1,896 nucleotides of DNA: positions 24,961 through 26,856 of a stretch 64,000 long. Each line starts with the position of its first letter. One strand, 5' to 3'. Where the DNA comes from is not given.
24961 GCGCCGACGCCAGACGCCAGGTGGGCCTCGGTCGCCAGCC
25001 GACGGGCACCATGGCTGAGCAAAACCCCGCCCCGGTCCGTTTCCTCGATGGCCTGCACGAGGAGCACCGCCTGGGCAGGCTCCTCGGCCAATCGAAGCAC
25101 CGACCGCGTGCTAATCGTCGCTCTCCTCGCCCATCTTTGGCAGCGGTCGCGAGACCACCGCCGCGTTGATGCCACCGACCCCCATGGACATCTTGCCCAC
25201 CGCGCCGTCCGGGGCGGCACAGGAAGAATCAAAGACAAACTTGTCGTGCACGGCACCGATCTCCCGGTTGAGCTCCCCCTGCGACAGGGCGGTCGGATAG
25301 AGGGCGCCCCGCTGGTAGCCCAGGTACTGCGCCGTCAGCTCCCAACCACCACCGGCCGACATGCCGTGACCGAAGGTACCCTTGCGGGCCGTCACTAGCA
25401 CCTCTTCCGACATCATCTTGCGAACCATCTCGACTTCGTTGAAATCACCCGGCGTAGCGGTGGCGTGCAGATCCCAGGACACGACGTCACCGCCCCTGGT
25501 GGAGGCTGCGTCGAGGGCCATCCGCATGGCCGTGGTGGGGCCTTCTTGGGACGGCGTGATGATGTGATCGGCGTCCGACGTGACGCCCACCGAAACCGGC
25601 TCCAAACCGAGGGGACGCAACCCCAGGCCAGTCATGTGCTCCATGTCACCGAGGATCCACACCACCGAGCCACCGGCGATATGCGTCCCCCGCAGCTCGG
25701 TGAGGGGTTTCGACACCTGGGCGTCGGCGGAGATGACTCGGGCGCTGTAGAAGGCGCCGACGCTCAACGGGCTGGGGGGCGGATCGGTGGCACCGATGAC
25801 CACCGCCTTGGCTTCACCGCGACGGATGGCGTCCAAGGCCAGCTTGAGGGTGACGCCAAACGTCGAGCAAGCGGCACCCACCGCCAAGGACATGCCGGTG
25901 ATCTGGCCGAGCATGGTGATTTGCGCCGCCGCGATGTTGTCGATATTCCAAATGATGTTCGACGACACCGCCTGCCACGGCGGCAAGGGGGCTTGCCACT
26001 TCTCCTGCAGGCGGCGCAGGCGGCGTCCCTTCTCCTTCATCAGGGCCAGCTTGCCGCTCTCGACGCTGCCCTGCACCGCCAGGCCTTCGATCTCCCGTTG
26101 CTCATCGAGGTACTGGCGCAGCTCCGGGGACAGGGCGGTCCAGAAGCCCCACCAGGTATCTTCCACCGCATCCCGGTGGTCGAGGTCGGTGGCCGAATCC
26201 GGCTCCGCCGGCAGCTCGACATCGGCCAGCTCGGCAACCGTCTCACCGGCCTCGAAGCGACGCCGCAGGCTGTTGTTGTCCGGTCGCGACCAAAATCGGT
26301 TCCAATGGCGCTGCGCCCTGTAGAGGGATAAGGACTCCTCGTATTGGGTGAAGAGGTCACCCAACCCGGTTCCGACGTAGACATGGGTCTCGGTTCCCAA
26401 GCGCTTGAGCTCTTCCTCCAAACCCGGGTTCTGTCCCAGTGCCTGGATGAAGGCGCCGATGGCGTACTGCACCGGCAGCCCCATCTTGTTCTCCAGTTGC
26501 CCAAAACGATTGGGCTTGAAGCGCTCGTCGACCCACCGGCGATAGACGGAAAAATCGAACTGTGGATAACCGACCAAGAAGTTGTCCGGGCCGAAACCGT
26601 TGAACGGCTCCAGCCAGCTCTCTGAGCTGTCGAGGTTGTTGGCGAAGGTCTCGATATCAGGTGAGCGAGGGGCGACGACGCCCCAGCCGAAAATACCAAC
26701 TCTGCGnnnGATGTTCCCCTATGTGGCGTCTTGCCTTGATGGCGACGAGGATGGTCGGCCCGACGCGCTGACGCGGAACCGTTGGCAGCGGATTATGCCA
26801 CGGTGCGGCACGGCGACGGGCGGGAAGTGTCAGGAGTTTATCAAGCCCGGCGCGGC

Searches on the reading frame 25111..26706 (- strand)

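Call 77: search_protein_families(library=pfam, proteins=[window:25111-26706:-], max_evalue=0.0001)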
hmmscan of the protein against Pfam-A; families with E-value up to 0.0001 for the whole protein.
window:25111-26706:- (531 aa): 2 families
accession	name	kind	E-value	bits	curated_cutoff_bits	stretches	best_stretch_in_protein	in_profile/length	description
PF00109.32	ketoacyl-synt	-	1e-18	68.3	20.8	1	247-331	142-225/252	Beta-ketoacyl synthase, N-terminal domain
PF02801.28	Ketoacyl-synt_C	-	2.9e-10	40.6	20.8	1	373-473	7-116/119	Beta-ketoacyl synthase, C-terminal domain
